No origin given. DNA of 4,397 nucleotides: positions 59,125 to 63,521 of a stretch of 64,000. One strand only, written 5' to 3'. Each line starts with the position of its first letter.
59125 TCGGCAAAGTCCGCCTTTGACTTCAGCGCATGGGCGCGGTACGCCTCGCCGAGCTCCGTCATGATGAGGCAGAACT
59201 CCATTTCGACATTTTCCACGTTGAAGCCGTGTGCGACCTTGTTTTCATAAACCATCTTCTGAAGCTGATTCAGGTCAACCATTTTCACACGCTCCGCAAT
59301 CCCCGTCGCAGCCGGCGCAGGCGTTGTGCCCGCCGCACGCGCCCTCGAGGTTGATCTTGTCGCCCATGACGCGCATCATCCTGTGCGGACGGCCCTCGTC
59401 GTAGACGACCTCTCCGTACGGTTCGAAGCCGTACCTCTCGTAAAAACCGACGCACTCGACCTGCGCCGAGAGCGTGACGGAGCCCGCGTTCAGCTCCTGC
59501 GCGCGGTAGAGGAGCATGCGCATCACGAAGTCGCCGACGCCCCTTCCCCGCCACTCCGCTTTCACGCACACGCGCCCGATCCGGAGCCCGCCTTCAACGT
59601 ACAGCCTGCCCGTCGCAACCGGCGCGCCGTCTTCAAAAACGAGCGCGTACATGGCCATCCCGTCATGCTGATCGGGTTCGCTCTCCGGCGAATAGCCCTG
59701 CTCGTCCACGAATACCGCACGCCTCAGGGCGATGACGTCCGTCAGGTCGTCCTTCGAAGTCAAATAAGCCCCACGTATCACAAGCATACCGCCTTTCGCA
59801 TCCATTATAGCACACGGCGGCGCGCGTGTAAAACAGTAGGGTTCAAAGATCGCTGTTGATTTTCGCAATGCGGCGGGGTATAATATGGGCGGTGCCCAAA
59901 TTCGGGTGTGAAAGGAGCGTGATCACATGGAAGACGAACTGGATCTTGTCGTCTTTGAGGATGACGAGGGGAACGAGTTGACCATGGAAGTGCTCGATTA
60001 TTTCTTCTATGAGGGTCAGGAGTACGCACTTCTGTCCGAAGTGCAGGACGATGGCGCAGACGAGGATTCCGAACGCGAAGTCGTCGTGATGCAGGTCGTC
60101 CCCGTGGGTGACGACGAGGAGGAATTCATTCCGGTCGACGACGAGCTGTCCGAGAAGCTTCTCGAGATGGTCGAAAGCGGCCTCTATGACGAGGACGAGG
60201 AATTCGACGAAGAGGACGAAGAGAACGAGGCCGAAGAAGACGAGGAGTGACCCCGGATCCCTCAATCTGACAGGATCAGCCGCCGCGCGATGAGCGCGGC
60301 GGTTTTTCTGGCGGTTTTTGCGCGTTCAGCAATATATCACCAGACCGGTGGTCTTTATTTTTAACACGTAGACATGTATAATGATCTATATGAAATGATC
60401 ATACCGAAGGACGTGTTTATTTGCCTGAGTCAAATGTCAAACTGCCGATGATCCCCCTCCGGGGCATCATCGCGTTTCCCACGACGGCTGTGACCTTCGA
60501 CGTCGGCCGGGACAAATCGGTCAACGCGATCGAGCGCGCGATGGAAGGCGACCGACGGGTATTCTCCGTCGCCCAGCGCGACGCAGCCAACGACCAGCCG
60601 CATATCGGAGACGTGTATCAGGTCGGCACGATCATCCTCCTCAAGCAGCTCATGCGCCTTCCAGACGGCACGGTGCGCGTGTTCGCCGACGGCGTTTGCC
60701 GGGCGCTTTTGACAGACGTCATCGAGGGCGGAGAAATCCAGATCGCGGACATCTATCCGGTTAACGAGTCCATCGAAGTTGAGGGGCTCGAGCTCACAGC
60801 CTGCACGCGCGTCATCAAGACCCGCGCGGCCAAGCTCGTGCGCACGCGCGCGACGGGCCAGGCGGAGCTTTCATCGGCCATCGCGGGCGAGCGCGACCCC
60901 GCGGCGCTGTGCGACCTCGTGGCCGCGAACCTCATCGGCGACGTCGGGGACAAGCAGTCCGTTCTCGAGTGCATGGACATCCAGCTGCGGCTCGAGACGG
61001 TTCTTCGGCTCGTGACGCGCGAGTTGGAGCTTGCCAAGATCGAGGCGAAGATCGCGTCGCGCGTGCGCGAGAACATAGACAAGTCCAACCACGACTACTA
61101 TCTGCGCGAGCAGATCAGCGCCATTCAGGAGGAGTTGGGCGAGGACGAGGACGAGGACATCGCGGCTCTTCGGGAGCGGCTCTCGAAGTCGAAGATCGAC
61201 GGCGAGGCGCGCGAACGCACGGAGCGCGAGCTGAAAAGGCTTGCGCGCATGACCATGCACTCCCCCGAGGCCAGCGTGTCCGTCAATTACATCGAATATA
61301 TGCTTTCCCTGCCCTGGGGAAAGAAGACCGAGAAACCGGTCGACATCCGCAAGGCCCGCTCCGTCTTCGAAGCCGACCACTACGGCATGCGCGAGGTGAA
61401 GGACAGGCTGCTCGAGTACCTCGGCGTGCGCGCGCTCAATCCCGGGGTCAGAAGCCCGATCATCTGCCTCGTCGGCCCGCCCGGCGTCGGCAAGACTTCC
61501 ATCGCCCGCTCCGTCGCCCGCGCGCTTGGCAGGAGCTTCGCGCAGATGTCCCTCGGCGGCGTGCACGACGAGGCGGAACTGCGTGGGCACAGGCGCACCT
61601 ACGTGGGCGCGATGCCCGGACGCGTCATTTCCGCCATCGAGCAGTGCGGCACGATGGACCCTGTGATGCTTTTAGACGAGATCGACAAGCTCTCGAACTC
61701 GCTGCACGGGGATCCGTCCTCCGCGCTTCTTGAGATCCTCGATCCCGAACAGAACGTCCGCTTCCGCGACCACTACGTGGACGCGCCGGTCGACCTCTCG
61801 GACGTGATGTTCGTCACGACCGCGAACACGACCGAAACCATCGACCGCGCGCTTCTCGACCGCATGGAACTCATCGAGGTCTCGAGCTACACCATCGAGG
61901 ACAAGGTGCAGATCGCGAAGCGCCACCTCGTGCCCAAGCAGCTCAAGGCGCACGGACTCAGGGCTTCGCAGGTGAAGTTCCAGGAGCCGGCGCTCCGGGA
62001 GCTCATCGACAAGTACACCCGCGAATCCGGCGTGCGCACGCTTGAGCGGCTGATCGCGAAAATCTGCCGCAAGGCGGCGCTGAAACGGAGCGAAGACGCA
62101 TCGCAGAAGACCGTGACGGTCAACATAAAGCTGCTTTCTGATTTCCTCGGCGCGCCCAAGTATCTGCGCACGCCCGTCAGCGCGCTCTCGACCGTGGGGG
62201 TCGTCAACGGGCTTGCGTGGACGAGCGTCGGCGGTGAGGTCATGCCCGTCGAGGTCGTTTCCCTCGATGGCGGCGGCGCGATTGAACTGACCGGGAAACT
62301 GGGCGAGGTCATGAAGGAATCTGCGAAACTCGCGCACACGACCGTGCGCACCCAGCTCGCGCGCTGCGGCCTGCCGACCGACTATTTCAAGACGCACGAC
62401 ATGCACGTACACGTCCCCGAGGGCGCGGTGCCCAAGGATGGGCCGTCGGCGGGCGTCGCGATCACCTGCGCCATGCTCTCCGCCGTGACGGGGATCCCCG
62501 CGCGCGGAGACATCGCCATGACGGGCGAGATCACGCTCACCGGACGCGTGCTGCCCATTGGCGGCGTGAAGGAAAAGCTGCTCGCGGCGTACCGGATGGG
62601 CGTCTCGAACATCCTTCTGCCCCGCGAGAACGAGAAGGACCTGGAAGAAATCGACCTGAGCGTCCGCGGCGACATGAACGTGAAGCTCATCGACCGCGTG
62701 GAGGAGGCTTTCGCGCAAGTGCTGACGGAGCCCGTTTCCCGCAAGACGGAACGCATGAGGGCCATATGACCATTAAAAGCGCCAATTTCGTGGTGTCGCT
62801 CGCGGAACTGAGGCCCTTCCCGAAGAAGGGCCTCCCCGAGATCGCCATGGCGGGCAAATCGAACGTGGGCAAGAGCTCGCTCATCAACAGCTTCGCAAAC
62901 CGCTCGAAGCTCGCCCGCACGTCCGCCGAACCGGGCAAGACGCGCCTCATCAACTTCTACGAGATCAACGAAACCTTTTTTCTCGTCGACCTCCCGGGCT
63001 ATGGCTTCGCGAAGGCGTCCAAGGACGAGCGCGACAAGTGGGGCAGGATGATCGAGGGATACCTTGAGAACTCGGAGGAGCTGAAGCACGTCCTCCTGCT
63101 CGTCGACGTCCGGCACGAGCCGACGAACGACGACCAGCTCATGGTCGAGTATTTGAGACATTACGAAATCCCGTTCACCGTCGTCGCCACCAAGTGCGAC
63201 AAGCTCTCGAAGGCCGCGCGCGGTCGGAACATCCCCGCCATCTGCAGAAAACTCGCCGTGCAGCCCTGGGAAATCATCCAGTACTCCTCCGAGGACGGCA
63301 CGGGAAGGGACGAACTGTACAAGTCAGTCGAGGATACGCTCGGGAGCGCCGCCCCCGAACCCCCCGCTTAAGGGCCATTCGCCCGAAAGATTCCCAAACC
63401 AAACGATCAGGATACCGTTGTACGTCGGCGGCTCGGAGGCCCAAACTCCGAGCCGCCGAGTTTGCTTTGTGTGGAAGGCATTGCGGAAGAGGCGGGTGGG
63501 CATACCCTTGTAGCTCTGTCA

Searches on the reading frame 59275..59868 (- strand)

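Call 81: search_protein_families(library=pfam, proteins=[window:59275-59868:-], max_evalue=0.00001)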
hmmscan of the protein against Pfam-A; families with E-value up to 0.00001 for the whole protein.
window:59275-59868:- (197 aa): 4 families
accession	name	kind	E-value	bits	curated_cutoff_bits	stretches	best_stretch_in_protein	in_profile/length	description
PF13673.13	Acetyltransf_10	-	1e-13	51.8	23.6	1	69-167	28-126/128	Acetyltransferase (GNAT) domain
PF13508.13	Acetyltransf_7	-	3.9e-10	40.4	27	1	77-150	8-84/84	Acetyltransferase (GNAT) domain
PF00583.31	Acetyltransf_1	-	5.3e-10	40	20.7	1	65-148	25-116/116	Acetyltransferase (GNAT) family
PF13527.13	Acetyltransf_9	-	7.7e-06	26.4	25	0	97-150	75-126/127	Acetyltransferase (GNAT) domain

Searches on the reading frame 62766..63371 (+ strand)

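Call 81: search_protein_families(library=pfam, proteins=[window:62766-63371:+], max_evalue=0.00001)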
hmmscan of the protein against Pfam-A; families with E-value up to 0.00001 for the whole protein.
window:62766-63371:+ (201 aa): 3 families
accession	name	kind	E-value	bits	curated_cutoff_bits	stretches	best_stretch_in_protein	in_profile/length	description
PF01926.29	MMR_HSR1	-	1e-20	74.4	21.9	1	25-143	1-113/113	50S ribosome-binding GTPase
PF02421.24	FeoB_N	-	2.6e-08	34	27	1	25-187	2-155/156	Ferrous iron transport protein B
PF03193.22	RsgA_GTPase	-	2.3e-07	31.3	30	0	26-78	109-167/174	RsgA GTPase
